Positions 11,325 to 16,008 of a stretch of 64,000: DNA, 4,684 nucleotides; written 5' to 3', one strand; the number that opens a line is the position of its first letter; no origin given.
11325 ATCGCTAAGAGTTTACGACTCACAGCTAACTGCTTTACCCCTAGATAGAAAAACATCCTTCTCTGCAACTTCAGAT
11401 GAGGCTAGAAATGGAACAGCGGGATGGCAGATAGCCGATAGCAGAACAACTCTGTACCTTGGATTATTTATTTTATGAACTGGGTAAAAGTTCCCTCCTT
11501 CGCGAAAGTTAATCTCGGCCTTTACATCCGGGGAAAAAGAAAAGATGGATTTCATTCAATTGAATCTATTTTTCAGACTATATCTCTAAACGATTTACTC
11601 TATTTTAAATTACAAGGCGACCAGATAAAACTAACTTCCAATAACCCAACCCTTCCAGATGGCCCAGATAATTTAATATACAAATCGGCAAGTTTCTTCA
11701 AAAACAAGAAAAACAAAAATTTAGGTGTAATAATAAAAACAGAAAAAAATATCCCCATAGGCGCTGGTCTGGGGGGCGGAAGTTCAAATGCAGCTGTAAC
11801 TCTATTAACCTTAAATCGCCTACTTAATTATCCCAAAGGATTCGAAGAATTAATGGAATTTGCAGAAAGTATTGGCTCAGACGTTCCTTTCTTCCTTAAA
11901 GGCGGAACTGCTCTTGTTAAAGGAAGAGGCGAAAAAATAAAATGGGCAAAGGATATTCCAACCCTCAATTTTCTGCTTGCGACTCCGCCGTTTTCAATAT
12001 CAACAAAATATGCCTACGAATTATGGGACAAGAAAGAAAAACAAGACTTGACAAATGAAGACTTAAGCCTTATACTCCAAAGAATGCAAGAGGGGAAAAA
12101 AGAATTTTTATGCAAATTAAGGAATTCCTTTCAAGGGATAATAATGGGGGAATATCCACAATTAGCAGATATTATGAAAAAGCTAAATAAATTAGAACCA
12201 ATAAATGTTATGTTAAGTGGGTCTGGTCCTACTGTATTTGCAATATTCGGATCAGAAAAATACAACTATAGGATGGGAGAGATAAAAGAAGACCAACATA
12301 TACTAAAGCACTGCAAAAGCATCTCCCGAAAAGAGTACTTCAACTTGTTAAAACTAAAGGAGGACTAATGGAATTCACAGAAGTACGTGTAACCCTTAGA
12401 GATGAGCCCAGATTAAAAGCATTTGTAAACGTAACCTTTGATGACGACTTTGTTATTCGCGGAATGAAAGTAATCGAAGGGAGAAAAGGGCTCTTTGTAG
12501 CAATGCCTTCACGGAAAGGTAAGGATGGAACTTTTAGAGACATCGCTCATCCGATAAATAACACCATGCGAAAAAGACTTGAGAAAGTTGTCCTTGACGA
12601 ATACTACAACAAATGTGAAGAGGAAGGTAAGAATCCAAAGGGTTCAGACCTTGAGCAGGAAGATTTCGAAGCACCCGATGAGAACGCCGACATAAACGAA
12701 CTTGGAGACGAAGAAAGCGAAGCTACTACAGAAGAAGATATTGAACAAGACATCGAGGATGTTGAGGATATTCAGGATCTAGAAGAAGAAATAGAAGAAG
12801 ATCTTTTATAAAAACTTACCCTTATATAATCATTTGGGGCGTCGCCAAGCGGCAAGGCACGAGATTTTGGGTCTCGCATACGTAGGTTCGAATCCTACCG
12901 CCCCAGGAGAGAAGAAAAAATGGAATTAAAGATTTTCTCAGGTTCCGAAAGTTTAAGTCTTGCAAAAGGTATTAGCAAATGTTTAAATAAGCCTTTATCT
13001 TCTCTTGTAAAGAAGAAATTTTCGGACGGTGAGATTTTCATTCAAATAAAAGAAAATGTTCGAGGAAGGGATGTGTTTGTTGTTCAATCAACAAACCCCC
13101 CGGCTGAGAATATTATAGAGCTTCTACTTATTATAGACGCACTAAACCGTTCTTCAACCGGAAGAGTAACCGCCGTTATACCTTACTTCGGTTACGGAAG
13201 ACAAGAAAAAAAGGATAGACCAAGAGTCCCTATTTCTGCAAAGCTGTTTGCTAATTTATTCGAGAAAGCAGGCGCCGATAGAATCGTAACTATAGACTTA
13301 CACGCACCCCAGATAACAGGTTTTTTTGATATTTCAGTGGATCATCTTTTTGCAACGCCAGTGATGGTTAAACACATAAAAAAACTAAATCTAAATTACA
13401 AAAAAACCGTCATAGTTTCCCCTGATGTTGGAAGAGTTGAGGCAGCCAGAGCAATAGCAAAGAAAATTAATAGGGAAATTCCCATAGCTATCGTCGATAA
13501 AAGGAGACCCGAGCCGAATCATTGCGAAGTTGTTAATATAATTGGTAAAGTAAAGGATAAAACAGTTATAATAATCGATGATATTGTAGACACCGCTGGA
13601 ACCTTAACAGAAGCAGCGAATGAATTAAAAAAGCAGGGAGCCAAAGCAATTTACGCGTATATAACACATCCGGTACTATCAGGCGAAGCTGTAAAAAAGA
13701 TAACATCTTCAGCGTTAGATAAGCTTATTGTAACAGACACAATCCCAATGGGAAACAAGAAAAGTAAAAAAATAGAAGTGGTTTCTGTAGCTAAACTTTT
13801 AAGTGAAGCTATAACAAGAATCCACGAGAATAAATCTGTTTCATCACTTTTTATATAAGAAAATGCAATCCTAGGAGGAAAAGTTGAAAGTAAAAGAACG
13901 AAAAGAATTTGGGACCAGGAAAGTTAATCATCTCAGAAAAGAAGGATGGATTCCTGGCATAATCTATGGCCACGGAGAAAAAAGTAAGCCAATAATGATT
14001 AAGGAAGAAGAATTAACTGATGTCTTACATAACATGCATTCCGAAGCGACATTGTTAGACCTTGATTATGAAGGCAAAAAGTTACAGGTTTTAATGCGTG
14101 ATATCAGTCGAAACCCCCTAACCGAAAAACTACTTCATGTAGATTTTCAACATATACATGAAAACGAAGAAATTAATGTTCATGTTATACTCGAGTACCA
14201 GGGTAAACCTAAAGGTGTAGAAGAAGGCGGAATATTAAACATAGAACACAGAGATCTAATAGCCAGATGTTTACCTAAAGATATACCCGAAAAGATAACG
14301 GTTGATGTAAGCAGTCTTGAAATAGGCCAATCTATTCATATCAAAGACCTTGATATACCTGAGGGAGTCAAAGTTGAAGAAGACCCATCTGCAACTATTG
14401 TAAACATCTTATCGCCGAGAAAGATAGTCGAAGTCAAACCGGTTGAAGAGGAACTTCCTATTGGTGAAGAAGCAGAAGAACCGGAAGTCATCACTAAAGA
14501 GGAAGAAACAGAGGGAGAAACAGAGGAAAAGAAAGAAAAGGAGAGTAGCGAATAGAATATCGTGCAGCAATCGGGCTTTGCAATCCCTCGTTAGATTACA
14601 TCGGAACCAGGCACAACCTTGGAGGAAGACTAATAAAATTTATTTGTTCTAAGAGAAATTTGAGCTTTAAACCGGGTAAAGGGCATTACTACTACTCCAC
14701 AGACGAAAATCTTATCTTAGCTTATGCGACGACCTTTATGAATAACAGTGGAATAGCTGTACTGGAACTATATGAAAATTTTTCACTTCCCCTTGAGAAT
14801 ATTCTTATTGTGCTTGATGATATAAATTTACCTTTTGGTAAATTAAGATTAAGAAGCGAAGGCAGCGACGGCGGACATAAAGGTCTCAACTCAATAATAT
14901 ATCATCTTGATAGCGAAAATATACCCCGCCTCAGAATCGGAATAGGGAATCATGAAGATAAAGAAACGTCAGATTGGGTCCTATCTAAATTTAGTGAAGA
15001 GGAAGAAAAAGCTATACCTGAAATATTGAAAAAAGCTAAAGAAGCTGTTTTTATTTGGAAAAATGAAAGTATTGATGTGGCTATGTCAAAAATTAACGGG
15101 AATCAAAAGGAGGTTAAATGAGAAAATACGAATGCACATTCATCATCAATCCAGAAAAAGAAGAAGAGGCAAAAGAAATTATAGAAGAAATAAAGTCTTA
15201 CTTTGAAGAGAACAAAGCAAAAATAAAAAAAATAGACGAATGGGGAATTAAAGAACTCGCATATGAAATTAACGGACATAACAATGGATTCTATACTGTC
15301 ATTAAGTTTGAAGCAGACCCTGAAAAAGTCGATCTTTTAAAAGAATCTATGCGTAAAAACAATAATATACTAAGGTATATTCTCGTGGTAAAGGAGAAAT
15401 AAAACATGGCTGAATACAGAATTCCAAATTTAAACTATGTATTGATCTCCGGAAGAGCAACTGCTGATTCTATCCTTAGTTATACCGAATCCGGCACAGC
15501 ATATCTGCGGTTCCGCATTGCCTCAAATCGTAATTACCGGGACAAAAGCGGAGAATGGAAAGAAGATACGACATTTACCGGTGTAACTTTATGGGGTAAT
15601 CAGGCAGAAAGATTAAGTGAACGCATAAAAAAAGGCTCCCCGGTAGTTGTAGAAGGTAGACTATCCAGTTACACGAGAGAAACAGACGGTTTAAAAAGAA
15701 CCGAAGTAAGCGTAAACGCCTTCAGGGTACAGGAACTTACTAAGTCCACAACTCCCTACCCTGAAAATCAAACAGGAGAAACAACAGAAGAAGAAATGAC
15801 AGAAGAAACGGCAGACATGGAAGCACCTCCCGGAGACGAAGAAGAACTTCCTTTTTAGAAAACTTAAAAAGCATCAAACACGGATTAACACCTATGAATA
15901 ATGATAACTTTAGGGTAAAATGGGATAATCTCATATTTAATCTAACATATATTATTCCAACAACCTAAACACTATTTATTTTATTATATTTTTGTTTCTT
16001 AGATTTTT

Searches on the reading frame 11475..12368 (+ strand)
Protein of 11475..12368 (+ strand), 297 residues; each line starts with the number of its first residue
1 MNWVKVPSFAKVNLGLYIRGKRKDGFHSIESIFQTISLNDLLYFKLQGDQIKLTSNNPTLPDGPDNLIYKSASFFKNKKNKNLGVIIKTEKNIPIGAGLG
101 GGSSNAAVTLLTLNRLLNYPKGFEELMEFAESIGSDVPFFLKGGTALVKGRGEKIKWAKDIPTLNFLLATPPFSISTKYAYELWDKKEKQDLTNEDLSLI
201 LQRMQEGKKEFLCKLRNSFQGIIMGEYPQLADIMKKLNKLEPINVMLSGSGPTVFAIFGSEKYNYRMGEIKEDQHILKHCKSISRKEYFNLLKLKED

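Call 20: search_protein_families(library=pfam, proteins=[window:11475-12368:+], max_evalue=0.001)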
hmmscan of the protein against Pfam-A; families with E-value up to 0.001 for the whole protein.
window:11475-12368:+ (297 aa): 2 families
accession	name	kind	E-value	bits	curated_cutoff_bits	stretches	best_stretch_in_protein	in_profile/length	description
PF00288.32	GHMP_kinases_N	-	1.8e-15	57.3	22.3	1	66-144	1-87/87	GHMP kinases N terminal domain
PF08544.19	GHMP_kinases_C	-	1.1e-05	26.2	21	1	222-261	28-69/85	GHMP kinases C terminal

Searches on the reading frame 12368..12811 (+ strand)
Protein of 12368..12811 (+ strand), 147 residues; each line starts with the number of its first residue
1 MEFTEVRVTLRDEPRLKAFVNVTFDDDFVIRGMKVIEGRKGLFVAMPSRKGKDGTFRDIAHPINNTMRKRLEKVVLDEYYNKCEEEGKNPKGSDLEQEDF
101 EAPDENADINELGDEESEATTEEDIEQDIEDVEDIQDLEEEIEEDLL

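Call 20: search_protein_families(library=pfam, proteins=[window:12368-12811:+], max_evalue=0.001)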
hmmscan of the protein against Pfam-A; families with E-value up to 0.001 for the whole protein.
window:12368-12811:+ (147 aa): 1 family
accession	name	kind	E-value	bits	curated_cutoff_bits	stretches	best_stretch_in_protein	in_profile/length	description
PF04026.17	SpoVG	-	2.1e-31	108.3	29.6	1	1-80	1-81/82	SpoVG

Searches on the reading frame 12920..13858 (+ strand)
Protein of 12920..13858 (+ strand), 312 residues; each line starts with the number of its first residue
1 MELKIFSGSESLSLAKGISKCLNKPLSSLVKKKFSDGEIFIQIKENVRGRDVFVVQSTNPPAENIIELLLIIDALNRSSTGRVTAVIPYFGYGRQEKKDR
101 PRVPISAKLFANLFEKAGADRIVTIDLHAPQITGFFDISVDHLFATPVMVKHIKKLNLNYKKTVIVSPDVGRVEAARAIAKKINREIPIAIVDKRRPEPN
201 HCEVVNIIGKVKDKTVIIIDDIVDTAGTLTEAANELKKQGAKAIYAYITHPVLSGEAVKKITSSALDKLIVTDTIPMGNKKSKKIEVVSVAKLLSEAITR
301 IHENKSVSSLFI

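Call 20: search_protein_families(library=pfam, proteins=[window:12920-13858:+], max_evalue=0.001)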
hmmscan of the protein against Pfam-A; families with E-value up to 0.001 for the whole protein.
window:12920-13858:+ (312 aa): 3 families
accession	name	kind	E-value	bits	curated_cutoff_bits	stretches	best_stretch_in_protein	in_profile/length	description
PF13793.12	Pribosyltran_N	-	9.6e-46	154.9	25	1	3-118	1-117/117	N-terminal domain of ribose phosphate pyrophosphokinase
PF14572.12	Pribosyl_synth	-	4.3e-26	92.4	27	1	203-311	73-183/184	Phosphoribosyl synthetase-associated domain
PF00156.33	Pribosyltran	-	4.4e-17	62.3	26.3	1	154-270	20-144/158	Phosphoribosyl transferase domain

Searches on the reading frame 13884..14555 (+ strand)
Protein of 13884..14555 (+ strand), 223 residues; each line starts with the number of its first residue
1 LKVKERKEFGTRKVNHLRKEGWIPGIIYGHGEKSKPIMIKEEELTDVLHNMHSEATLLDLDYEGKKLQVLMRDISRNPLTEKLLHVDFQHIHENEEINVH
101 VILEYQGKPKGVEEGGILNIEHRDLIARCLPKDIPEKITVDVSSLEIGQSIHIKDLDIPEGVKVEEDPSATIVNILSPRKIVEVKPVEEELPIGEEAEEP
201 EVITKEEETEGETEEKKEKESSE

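Call 21: search_protein_families(library=pfam, proteins=[window:13884-14555:+], max_evalue=0.001)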
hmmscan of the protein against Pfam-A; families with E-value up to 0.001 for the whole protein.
window:13884-14555:+ (223 aa): 2 families
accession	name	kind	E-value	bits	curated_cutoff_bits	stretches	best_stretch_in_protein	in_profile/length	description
PF14693.11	Ribosomal_TL5_C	-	2.3e-28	98.8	27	1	96-179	1-84/84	Ribosomal protein TL5, C-terminal domain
PF01386.24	Ribosomal_L25p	-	2e-22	79.9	23.6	1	2-88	2-82/82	Ribosomal L25p family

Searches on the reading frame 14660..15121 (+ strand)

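Call 21: search_protein_families(library=pfam, proteins=[window:14660-15121:+], max_evalue=0.001)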
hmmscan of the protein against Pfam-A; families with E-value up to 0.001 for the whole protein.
window:14660-15121:+ (153 aa): 1 family
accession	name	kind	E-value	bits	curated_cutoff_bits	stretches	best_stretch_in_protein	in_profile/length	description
PF01195.25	Pept_tRNA_hydro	-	4.1e-42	144.5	27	1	12-146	48-183/183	Peptidyl-tRNA hydrolase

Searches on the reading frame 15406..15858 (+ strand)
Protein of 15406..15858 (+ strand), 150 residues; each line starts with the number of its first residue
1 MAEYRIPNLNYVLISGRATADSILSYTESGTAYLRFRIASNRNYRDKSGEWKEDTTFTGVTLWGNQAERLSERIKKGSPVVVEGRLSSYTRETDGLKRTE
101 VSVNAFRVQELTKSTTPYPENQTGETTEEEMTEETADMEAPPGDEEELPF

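Call 21: search_protein_families(library=pfam, proteins=[window:15406-15858:+], max_evalue=0.001)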
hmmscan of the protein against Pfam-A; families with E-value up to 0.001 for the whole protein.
window:15406-15858:+ (150 aa): 2 families
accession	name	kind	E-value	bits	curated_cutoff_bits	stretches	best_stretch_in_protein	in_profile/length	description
PF00436.31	SSB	-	9.3e-25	87.1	26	1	10-109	2-102/104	Single-strand binding protein family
PF01336.31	tRNA_anti-codon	-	0.00033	21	27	1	60-110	31-74/75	OB-fold nucleic acid binding domain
